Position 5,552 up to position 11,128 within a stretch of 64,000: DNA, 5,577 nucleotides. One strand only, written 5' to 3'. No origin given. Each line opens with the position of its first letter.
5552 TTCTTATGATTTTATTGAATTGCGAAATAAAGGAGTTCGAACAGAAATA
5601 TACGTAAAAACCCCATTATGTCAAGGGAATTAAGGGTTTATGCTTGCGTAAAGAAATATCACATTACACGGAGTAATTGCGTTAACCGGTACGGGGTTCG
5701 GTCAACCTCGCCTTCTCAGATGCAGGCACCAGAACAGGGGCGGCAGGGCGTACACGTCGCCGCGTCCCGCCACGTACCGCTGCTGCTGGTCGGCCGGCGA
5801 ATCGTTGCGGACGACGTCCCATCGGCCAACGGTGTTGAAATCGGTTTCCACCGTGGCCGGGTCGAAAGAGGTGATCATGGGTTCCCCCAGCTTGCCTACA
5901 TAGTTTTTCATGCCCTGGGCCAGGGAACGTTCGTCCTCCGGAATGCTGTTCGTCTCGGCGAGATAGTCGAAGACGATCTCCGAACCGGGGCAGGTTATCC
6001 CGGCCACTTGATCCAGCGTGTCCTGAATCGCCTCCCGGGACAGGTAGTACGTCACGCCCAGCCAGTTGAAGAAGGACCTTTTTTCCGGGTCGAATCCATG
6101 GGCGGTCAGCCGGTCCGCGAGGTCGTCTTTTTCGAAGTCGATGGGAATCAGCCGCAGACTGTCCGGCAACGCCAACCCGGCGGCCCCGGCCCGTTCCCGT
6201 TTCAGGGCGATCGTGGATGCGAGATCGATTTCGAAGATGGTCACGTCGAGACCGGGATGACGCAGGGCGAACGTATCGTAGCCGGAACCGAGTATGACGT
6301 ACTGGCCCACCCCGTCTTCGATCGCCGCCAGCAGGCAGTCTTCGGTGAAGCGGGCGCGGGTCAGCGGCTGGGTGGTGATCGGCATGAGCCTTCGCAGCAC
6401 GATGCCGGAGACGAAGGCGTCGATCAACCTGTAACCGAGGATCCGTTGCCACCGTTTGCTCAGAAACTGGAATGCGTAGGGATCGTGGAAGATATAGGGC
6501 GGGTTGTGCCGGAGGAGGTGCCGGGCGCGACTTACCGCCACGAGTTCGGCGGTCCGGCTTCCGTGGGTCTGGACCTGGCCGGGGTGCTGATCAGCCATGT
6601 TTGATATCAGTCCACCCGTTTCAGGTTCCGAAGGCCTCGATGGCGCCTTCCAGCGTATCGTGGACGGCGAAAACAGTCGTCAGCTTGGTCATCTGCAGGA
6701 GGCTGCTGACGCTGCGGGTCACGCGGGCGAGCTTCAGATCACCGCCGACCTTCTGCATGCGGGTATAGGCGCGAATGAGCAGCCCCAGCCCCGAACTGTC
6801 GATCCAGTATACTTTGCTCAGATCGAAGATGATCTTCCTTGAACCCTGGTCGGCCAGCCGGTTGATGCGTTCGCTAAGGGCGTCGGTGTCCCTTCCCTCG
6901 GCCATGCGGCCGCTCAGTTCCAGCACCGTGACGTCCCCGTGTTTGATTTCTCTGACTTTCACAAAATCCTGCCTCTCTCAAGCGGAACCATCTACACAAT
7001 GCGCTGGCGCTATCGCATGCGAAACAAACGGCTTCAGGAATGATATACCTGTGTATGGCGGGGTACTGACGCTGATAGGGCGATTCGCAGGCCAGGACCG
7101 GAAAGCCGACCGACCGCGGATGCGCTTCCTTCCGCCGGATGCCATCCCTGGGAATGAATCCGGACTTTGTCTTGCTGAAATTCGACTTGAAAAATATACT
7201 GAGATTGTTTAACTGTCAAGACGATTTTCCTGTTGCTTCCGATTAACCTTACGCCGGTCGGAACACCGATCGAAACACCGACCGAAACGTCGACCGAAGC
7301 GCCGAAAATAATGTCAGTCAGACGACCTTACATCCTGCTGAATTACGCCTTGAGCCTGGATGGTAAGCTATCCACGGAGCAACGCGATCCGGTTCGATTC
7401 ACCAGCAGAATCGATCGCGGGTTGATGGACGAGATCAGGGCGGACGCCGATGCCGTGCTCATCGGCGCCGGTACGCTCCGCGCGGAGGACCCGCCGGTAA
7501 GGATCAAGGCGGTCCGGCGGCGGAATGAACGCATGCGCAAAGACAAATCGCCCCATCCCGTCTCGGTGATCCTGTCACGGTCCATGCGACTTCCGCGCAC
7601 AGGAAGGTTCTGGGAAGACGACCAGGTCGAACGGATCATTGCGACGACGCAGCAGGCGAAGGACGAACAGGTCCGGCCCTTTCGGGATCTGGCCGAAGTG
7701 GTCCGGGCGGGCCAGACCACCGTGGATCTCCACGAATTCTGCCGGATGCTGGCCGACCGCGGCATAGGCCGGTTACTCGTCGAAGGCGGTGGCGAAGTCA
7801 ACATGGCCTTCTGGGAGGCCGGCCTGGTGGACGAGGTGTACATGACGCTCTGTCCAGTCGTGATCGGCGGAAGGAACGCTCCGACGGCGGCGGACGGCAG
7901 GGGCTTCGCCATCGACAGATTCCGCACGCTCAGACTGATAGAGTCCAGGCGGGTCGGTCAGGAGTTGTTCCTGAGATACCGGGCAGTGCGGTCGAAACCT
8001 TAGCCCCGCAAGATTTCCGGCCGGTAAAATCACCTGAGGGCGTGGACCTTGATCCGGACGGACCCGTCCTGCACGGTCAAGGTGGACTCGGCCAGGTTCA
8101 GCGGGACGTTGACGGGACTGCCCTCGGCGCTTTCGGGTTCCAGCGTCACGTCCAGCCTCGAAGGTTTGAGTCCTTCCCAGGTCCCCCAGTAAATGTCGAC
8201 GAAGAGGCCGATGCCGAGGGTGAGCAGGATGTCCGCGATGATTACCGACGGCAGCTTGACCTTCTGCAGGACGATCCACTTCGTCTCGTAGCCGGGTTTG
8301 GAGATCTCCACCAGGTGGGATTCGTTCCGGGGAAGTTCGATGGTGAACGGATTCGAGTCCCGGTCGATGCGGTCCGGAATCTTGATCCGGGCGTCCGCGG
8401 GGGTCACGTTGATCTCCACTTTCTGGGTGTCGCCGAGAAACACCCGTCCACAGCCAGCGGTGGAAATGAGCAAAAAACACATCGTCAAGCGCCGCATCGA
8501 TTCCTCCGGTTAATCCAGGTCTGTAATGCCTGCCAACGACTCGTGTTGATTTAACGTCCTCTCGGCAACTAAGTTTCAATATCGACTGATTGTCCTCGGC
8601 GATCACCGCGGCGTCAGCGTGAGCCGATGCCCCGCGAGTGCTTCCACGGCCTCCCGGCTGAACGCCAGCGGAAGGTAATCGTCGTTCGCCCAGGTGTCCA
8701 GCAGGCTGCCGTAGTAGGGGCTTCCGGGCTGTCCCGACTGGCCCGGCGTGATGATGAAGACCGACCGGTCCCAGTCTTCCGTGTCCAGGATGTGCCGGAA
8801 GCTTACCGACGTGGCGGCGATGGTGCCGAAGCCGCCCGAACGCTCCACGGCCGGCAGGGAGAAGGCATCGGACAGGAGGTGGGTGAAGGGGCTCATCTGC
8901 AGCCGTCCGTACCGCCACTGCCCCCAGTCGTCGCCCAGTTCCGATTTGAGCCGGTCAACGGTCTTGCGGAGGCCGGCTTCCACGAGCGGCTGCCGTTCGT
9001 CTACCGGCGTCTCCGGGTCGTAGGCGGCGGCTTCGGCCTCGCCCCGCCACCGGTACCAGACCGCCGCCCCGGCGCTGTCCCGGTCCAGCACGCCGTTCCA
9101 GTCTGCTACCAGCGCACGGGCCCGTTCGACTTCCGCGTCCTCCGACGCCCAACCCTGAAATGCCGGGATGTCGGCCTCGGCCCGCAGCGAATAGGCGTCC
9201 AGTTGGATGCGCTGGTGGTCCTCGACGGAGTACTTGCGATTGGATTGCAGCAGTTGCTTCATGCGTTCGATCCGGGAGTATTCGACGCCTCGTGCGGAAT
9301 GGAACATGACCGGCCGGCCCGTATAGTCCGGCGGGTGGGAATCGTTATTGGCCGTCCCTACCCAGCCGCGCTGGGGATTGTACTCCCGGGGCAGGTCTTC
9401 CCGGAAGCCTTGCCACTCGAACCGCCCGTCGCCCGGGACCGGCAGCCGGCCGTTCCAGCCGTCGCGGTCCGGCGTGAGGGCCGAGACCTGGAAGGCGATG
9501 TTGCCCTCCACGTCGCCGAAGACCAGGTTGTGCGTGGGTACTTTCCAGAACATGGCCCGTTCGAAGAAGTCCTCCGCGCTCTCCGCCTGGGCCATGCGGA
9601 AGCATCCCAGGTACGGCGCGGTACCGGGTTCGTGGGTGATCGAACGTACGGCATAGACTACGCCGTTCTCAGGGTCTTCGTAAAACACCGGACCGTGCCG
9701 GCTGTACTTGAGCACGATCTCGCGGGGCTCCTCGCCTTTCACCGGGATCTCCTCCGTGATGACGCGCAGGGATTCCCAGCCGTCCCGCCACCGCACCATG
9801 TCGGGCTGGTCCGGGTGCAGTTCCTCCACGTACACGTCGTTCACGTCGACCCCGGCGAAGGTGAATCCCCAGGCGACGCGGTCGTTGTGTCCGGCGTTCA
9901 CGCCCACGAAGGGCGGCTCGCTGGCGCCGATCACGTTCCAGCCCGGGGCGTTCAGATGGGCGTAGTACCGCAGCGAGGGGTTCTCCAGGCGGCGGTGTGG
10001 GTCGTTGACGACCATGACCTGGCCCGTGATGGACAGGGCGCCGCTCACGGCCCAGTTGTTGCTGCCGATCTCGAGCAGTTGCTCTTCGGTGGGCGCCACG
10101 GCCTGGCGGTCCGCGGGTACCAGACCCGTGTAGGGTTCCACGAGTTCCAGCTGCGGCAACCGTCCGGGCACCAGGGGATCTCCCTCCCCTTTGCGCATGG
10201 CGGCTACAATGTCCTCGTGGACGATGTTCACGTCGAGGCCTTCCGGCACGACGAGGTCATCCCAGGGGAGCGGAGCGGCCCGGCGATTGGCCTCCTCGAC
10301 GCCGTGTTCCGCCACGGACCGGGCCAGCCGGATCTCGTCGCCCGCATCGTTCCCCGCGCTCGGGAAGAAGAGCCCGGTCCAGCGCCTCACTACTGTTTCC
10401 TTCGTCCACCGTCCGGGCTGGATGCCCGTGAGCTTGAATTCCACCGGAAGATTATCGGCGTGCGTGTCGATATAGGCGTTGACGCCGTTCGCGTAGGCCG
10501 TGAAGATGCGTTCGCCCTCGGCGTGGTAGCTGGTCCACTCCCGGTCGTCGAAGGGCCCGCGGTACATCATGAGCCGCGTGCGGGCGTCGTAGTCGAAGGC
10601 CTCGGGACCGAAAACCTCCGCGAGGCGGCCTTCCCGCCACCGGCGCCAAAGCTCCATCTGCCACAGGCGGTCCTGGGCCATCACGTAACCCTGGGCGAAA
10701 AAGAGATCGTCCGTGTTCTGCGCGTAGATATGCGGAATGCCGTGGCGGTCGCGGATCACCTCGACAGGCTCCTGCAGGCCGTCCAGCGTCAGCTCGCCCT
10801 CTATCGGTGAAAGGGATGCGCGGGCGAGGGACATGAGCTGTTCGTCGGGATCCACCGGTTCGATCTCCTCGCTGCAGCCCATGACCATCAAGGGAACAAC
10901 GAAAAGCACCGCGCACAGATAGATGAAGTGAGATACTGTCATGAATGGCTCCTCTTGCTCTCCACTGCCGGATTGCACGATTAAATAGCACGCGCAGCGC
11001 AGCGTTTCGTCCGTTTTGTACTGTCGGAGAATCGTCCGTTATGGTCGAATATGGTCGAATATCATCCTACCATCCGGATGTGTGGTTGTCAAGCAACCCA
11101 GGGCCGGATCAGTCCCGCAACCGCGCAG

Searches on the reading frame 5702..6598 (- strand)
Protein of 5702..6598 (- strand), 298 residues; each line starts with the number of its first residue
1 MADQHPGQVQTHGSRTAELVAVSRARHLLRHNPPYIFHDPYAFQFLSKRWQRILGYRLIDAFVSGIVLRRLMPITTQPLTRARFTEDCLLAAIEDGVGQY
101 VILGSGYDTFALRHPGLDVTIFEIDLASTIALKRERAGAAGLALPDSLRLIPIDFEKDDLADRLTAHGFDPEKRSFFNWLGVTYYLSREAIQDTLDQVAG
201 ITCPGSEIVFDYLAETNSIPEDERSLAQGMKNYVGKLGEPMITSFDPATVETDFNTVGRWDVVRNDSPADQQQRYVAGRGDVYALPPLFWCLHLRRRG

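Call 8: search_protein_families(library=pfam, proteins=[window:5702-6598:-], max_evalue=0.001)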
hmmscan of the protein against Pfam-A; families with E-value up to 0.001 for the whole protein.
window:5702-6598:- (298 aa): 1 family
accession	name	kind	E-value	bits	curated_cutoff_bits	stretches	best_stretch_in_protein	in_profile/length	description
PF04072.20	LCM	-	2.2e-44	152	22.3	1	17-199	1-187/187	Leucine carboxyl methyltransferase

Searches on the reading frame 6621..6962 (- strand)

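Call 8: search_protein_families(library=pfam, proteins=[window:6621-6962:-], max_evalue=0.001)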
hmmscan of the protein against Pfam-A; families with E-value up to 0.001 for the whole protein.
window:6621-6962:- (113 aa): 2 families
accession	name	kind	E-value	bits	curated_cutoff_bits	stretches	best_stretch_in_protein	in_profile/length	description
PF01740.26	STAS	-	1e-16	61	22.6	1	7-107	6-106/106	STAS domain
PF13466.11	STAS_2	-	4.5e-10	40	29.2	1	14-92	1-77/80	STAS domain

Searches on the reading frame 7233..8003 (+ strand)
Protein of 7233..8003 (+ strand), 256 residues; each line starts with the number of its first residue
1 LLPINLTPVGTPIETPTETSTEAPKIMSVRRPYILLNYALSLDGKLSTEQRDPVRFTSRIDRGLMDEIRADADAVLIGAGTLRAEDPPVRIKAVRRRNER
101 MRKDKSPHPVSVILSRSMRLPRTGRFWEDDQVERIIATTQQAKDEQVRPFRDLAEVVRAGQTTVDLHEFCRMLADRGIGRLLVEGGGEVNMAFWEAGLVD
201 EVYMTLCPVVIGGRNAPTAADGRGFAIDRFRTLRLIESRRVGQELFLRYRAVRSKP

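Call 8: search_protein_families(library=pfam, proteins=[window:7233-8003:+], max_evalue=0.001)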
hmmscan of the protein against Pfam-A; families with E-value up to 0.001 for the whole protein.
window:7233-8003:+ (256 aa): 1 family
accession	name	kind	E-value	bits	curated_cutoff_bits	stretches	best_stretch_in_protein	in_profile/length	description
PF01872.23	RibD_C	-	2e-44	152.2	24.1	1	32-245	1-195/197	RibD C-terminal domain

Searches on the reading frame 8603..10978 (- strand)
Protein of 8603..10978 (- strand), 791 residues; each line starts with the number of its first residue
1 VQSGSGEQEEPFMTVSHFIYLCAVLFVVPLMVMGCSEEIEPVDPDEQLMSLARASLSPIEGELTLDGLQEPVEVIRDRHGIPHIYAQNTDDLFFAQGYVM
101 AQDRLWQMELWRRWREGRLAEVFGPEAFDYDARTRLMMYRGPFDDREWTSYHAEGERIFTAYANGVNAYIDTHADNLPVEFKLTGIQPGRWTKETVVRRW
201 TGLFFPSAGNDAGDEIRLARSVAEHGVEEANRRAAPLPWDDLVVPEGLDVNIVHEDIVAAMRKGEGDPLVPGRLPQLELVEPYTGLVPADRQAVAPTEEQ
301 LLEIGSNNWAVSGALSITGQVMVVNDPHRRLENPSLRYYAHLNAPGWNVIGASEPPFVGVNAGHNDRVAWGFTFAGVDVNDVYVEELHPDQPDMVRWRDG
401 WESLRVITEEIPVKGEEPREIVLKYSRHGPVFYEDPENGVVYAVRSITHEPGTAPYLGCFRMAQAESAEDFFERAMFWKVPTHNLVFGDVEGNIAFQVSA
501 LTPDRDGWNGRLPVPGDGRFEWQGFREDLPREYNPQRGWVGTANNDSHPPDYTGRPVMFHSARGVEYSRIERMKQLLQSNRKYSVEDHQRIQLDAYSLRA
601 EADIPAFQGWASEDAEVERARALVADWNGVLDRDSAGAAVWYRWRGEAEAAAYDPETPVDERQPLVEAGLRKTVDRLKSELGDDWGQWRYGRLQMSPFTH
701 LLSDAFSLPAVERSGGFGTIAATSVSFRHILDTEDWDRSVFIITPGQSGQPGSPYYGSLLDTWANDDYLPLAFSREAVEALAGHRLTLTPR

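Call 8: search_protein_families(library=pfam, proteins=[window:8603-10978:-], max_evalue=0.001)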
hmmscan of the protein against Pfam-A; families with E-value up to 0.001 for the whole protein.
window:8603-10978:- (791 aa): 1 family
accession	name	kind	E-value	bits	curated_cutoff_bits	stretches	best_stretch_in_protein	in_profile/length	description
PF01804.23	Penicil_amidase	-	5e-174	581.5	21.3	1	71-780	1-675/675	Penicillin amidase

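Call 51: search_protein_families(library=ncbifam, proteins=[window:8603-10978:-], max_evalue=0.00001)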
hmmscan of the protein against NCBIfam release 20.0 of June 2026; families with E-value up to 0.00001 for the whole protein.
window:8603-10978:- (791 aa): 1 family
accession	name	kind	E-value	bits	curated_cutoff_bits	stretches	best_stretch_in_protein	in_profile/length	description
NF051460.1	bi_acylase_PvdQ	equivalog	7.8e-13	47.2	950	1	294-406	201-314/763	bifunctional acylase PvdQ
